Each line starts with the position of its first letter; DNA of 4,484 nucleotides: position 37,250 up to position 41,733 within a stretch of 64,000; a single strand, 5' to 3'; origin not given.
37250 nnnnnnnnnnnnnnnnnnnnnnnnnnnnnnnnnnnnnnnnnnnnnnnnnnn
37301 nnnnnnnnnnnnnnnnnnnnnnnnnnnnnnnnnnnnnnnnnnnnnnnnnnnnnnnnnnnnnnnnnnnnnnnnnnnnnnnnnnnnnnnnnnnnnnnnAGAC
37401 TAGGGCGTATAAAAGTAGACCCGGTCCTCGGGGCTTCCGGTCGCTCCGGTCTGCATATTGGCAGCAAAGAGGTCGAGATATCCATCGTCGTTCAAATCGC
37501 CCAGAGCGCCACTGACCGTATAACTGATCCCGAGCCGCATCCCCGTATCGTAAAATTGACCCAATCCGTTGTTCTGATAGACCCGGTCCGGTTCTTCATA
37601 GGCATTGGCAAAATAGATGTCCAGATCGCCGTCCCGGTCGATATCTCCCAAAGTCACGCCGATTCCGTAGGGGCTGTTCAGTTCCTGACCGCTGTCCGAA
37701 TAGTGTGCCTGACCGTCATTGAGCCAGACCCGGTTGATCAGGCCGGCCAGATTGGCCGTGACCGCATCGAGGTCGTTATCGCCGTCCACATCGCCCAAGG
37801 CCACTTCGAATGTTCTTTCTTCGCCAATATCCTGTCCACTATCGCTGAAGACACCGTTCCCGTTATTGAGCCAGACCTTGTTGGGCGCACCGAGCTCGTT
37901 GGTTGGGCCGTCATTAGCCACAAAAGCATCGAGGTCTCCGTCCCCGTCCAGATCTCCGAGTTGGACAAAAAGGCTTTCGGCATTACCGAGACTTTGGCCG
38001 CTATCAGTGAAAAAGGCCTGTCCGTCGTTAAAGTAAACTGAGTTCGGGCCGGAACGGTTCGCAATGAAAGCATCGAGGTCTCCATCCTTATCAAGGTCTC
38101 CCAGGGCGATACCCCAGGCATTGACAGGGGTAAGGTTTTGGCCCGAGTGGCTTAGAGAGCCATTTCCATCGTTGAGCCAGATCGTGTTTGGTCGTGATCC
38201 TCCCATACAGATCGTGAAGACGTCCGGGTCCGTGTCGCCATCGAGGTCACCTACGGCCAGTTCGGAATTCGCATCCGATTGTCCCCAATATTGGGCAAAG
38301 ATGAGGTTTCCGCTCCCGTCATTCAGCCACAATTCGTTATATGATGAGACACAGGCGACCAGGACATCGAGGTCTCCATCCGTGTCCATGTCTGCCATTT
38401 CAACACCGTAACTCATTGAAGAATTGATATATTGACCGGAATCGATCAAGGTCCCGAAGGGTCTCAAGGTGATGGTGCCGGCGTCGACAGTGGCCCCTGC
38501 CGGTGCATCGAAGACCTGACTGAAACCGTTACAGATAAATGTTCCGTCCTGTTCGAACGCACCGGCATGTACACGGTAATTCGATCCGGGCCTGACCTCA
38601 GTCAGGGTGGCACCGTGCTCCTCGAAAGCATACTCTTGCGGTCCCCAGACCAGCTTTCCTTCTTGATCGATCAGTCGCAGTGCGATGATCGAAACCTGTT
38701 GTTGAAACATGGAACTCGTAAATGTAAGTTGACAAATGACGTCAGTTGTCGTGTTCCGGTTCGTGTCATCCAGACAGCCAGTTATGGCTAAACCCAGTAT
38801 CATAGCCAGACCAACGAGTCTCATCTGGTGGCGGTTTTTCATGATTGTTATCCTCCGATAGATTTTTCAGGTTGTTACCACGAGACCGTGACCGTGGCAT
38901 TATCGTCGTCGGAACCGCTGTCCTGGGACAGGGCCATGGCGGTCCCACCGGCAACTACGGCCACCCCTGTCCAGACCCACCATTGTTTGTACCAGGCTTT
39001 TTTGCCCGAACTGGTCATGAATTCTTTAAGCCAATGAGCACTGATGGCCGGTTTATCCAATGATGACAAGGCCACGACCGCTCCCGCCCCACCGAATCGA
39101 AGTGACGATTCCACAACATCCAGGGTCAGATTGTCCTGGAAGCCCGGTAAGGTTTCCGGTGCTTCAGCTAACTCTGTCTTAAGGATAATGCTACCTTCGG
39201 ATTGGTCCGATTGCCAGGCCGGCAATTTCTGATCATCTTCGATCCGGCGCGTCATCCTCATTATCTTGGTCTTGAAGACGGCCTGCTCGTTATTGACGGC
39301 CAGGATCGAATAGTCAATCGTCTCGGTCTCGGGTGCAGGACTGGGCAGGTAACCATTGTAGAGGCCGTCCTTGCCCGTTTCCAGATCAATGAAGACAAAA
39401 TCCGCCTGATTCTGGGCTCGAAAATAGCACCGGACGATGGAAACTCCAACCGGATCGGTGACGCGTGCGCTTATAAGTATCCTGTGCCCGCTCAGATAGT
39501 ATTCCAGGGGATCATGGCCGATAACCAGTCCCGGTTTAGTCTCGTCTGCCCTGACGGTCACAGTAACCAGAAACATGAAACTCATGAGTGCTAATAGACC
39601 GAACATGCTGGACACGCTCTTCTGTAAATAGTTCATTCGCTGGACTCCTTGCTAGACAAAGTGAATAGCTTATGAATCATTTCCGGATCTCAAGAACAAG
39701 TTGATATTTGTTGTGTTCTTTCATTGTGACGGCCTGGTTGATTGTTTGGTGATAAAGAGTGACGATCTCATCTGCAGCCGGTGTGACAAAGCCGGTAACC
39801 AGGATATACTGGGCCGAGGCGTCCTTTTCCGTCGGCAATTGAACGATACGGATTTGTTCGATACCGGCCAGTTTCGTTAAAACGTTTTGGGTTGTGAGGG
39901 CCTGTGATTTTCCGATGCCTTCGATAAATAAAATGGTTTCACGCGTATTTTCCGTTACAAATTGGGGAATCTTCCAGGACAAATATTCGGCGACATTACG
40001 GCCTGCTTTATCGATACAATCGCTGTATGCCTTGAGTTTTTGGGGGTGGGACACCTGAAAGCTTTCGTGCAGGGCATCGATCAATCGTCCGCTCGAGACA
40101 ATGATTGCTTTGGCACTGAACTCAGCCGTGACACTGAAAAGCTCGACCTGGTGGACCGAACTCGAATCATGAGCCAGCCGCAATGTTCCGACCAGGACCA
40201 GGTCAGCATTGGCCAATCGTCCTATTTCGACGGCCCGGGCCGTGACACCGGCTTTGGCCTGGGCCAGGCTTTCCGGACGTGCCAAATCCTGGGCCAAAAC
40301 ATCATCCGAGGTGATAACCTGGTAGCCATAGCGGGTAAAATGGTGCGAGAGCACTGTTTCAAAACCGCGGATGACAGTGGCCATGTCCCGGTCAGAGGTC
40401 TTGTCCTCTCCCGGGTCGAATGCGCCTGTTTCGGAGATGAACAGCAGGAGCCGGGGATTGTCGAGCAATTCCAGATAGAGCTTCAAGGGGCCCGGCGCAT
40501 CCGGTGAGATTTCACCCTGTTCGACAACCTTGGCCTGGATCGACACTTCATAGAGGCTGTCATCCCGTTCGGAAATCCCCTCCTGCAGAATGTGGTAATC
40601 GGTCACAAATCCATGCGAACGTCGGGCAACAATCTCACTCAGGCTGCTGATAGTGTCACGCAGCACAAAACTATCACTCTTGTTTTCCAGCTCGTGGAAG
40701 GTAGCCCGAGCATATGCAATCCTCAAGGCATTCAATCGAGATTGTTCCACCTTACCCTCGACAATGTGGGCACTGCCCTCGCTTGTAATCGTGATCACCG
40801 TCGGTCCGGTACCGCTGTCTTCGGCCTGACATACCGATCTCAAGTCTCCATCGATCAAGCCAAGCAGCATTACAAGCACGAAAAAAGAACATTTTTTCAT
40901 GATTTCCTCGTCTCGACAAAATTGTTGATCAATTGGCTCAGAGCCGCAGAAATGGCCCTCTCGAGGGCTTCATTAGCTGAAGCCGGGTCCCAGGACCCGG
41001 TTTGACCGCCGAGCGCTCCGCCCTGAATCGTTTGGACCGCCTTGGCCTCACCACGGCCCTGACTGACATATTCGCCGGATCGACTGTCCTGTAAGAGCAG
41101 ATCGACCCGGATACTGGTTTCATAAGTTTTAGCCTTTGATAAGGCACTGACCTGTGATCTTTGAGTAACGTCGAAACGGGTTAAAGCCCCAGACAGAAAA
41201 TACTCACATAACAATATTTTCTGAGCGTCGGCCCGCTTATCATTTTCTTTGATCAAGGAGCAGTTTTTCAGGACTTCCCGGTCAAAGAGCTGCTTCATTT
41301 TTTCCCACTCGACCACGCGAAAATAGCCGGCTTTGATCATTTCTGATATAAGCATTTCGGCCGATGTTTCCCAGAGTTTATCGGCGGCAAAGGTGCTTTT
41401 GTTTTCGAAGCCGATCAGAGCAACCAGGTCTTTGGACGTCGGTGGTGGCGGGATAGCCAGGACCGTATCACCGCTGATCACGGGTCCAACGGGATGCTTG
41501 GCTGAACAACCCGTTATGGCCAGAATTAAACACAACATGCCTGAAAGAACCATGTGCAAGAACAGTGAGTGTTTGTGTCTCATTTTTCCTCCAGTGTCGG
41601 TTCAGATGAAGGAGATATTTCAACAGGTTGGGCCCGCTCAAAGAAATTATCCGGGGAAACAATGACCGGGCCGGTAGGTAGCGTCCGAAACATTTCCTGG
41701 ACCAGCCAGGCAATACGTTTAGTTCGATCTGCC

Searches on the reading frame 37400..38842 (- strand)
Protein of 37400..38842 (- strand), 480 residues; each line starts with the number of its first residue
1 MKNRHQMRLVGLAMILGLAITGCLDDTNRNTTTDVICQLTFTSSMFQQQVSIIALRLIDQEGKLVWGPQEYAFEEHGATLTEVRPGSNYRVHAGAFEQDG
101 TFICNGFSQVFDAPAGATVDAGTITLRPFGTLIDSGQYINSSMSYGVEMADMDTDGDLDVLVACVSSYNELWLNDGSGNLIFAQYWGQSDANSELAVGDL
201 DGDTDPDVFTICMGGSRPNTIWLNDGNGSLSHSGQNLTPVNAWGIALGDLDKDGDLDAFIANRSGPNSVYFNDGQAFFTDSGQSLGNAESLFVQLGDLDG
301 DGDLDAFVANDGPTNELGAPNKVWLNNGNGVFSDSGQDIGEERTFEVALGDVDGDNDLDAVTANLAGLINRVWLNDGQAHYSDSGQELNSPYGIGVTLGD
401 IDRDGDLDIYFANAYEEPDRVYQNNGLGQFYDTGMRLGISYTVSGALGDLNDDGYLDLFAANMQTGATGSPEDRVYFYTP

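Call 7: search_protein_families(library=pfam, proteins=[window:37400-38842:-])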
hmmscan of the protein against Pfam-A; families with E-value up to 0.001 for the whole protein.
window:37400-38842:- (480 aa): 3 families
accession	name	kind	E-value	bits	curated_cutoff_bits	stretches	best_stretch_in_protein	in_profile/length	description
PF13517.12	FG-GAP_3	-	4.4e-46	155.8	26.9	6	199-259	1-60/61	FG-GAP-like repeat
PF01839.29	FG-GAP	-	6.7e-15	55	22.1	0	444-468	4-27/37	FG-GAP repeat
PF24435.1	RRM_NFXL1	-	9.8e-05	22.7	27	0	286-335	10-56/80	NFXL1 RRM-like domain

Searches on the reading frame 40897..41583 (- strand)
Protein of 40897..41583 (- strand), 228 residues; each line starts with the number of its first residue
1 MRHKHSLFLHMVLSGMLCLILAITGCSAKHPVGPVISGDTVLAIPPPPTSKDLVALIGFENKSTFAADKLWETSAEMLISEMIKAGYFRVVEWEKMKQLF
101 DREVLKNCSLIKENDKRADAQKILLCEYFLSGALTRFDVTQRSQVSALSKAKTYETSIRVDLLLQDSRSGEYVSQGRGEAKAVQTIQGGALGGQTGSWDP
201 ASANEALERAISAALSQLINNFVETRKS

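Call 55: search_protein_families(library=pfam, proteins=[window:40897-41583:-])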
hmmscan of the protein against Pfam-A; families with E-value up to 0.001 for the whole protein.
window:40897-41583:- (228 aa): 1 family
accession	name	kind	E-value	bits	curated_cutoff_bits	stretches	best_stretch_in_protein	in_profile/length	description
PF03783.19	CsgG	-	8.8e-11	41.9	20.8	1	69-223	35-198/210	Curli production assembly/transport component CsgG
